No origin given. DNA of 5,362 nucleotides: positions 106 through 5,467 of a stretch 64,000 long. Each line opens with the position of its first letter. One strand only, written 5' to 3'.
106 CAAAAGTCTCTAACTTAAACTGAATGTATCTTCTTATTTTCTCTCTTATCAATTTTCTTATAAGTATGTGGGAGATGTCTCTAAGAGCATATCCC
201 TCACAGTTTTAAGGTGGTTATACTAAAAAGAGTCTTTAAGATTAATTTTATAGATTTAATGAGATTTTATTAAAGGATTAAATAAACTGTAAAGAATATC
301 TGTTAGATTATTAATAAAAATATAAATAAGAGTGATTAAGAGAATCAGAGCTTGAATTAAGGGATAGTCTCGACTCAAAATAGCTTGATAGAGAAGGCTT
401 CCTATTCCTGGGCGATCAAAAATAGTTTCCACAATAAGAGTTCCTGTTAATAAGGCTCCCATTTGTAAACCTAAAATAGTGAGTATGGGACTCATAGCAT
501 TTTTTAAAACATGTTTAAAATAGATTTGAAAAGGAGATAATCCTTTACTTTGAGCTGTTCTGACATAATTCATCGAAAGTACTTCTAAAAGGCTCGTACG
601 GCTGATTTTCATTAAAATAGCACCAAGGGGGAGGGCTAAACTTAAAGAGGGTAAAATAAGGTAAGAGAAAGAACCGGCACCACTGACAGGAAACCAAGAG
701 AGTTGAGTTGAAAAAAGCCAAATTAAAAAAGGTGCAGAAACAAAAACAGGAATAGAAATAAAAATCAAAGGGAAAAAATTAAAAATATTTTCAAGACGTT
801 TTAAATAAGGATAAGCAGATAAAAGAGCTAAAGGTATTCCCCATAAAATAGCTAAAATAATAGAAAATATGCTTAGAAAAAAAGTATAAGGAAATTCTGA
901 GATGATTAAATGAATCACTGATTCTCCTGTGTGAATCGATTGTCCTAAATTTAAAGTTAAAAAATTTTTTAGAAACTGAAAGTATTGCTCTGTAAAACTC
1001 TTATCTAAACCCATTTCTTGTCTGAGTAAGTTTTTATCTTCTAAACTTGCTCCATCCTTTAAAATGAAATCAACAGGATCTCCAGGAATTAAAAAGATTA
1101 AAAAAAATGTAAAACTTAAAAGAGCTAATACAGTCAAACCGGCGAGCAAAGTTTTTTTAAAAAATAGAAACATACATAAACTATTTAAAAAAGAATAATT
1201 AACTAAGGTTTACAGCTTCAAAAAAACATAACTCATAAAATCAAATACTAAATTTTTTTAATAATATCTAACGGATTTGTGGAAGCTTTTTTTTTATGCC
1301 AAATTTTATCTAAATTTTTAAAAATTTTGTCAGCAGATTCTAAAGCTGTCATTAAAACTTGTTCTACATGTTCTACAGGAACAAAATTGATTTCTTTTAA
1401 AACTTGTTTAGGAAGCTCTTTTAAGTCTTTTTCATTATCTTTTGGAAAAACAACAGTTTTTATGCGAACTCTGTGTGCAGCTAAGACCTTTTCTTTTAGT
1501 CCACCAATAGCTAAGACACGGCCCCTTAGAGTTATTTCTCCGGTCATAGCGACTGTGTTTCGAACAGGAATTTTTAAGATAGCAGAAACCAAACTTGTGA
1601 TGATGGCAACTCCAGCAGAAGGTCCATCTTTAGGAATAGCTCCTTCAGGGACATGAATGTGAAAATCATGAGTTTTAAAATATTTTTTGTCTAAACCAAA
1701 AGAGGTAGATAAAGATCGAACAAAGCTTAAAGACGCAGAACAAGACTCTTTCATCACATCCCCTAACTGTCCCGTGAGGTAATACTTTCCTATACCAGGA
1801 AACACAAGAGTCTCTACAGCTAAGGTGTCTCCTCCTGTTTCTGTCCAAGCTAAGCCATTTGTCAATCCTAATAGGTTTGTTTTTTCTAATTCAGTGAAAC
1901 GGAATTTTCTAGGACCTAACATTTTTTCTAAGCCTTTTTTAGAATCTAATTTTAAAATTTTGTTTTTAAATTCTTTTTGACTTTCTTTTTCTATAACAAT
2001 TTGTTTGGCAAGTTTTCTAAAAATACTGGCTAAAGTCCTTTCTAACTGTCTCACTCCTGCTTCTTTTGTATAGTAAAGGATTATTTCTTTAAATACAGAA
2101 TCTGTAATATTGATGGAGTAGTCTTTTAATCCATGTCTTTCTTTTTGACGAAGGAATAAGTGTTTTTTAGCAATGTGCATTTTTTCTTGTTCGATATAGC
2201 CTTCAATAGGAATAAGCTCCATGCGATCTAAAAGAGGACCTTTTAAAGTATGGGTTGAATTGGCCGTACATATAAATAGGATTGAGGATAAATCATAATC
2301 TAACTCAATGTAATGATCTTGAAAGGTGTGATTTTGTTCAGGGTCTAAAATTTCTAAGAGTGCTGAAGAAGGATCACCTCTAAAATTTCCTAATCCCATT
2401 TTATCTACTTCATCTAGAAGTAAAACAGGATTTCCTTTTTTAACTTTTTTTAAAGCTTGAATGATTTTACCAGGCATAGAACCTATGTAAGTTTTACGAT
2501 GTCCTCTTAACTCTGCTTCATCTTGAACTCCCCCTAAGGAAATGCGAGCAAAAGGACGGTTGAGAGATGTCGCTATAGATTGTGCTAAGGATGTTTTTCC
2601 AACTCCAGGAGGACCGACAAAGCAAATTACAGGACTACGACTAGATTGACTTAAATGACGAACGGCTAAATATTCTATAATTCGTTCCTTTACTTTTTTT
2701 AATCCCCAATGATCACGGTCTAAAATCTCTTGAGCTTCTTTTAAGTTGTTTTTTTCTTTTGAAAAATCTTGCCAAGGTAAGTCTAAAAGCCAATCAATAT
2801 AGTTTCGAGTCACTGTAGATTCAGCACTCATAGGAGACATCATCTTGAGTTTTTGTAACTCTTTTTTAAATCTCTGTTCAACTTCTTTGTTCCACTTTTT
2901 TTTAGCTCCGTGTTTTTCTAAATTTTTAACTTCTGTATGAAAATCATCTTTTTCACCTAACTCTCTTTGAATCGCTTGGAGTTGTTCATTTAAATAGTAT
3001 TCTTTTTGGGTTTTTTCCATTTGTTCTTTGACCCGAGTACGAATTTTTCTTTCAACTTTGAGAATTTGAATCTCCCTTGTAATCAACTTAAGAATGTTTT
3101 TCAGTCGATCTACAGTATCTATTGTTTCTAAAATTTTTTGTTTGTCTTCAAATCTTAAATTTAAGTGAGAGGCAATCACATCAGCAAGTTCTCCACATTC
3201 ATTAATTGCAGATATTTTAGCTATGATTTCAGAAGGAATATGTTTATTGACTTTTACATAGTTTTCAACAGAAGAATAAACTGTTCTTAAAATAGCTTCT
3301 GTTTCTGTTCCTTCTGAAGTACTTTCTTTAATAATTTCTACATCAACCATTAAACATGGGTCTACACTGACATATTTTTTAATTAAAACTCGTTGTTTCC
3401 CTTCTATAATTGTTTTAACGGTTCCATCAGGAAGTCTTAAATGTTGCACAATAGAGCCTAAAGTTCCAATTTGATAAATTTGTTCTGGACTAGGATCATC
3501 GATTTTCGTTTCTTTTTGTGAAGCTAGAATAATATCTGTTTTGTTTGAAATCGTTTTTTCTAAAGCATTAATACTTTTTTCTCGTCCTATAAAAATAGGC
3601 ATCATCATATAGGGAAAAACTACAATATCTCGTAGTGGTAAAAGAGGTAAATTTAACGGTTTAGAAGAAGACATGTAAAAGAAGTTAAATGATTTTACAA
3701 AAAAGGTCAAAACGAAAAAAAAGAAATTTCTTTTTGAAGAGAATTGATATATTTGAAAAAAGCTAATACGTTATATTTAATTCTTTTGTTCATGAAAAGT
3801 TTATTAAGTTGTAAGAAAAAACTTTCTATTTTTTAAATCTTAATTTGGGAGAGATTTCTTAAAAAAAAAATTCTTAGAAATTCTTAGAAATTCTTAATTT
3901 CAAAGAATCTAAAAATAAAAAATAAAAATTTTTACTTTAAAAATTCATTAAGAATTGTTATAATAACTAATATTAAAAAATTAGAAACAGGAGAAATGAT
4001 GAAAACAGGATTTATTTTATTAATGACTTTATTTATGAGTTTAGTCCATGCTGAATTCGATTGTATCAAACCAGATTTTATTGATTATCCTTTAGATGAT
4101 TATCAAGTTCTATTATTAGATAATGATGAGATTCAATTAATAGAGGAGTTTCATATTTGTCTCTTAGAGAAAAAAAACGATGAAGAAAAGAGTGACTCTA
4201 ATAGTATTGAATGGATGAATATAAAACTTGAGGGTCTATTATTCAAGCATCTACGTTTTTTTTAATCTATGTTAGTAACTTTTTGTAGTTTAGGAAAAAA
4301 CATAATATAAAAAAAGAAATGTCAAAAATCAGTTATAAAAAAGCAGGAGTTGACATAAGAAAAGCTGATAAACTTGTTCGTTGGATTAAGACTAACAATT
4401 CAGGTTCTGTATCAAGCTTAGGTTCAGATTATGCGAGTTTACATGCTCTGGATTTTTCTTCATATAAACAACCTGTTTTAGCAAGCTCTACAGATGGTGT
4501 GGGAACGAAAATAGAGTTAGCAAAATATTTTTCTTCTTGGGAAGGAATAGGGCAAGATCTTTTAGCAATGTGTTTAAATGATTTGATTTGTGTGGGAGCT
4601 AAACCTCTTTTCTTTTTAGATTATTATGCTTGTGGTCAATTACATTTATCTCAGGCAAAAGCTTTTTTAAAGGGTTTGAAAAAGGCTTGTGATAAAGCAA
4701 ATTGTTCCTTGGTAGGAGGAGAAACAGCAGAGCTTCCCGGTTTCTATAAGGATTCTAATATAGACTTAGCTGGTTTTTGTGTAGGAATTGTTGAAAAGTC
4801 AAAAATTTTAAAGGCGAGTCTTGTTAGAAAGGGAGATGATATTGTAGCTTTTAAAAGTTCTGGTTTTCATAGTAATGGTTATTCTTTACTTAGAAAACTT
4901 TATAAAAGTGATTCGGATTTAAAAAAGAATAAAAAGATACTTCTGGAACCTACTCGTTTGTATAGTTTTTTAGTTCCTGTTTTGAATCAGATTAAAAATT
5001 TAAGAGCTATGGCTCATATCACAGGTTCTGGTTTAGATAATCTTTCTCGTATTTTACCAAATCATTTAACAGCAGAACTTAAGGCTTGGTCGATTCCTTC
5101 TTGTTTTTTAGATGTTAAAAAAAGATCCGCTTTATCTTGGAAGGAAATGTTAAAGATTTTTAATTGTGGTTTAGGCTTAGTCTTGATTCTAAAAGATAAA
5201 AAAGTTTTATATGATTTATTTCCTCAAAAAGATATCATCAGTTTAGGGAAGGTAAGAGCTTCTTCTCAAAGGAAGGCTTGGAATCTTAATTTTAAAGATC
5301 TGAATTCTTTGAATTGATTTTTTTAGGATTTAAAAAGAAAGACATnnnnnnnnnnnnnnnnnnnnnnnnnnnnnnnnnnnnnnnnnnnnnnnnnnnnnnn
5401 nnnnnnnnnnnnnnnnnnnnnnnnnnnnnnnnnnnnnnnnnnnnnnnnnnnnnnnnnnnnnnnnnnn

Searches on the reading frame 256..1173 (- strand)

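Call 54: search_protein_families(library=pfam, proteins=[window:256-1173:-], max_evalue=0.001)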
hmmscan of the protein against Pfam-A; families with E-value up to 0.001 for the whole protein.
window:256-1173:- (305 aa): 2 families
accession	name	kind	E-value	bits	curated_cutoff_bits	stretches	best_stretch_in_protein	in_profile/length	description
PF00528.27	BPD_transp_1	-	6e-36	124.3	26.4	1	112-303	1-183/184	Binding-protein-dependent transport system inner membrane component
PF19300.4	BPD_transp_1_N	-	6.6e-11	42.8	23.8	1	2-100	2-113/114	Binding-prot-dependent transport system membrane comp, N-term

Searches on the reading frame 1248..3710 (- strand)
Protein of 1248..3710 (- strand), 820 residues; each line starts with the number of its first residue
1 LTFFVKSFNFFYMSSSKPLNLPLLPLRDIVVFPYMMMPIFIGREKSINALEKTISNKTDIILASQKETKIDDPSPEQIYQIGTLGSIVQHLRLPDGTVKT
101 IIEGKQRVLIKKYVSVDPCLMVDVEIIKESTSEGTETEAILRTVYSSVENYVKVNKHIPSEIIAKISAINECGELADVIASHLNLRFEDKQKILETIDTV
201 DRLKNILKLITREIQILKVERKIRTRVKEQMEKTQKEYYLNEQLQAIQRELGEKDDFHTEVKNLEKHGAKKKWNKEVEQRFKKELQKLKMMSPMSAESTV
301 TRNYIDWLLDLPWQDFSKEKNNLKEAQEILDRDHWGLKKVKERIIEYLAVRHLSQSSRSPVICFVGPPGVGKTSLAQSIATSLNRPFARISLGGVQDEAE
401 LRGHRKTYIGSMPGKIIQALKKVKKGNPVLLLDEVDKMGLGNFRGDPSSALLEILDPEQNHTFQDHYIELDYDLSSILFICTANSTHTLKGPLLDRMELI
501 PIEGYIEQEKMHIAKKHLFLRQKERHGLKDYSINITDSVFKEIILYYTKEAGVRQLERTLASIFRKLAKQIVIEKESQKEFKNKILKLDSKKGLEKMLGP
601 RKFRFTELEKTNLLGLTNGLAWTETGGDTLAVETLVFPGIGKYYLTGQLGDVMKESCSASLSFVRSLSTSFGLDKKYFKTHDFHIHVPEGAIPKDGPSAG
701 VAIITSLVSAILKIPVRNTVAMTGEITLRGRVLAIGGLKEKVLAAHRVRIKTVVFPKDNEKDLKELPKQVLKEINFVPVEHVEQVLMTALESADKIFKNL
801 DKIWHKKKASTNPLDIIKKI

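Call 54: search_protein_families(library=pfam, proteins=[window:1248-3710:-], max_evalue=0.001)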
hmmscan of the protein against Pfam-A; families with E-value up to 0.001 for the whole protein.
window:1248-3710:- (820 aa): 14 families
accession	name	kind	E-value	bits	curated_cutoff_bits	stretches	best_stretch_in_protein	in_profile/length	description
PF05362.19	Lon_C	-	1.2e-84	283.4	21.1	1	591-791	4-204/205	Lon protease (S16) C-terminal proteolytic domain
PF02190.22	LON_substr_bdg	-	1.8e-51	175.3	28.7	1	20-212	1-200/200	ATP-dependent protease La (LON) substrate-binding domain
PF00004.35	AAA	-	3.8e-25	89.3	21.2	1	362-498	1-124/131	ATPase family associated with various cellular activities (AAA)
PF22667.2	Lon_lid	-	6.9e-20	70.9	27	1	524-578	1-55/57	Lon protease AAA+ ATPase lid domain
PF07728.20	AAA_5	-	1.4e-06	28.8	22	1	362-461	2-96/139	AAA domain (dynein-related subfamily)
PF01695.23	IstB_IS21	-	1.3e-05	25.2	24.1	1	322-459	57-183/238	IstB-like ATP binding protein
PF13401.12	AAA_22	-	1.4e-05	25.9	27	1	360-455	6-104/130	AAA domain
PF13541.12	ChlI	-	1.7e-05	25.2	27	1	634-759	3-121/121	Subunit ChlI of Mg-chelatase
PF07724.20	AAA_2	-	1.8e-05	25.2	27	1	362-486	6-126/166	AAA domain (Cdc48 subfamily)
PF24883.2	NPHP3_N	-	6.3e-05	23.7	24.8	0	353-385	16-48/164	Nephrocystin 3, N-terminal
PF03193.22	RsgA_GTPase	-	0.00033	21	30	0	314-391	63-138/174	RsgA GTPase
PF13191.12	AAA_16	-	0.0004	21.4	32.6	0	356-386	21-51/167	AAA ATPase domain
PF05496.18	RuvB_N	-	0.00041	20.6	27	0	333-395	8-69/159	Holliday junction DNA helicase RuvB P-loop domain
PF13173.12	AAA_14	-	0.00074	20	27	0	360-438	3-74/129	AAA domain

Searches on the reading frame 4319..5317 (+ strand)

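Call 54: search_protein_families(library=pfam, proteins=[window:4319-5317:+], max_evalue=0.001)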
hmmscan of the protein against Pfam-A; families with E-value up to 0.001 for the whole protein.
window:4319-5317:+ (332 aa): 2 families
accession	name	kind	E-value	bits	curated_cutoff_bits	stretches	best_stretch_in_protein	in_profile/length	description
PF00586.29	AIRS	-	5.9e-26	91.5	24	1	53-158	14-112/112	AIR synthase related protein, N-terminal domain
PF02769.27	AIRS_C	-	5.2e-14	53.1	23.1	1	170-295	1-124/156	AIR synthase related protein, C-terminal domain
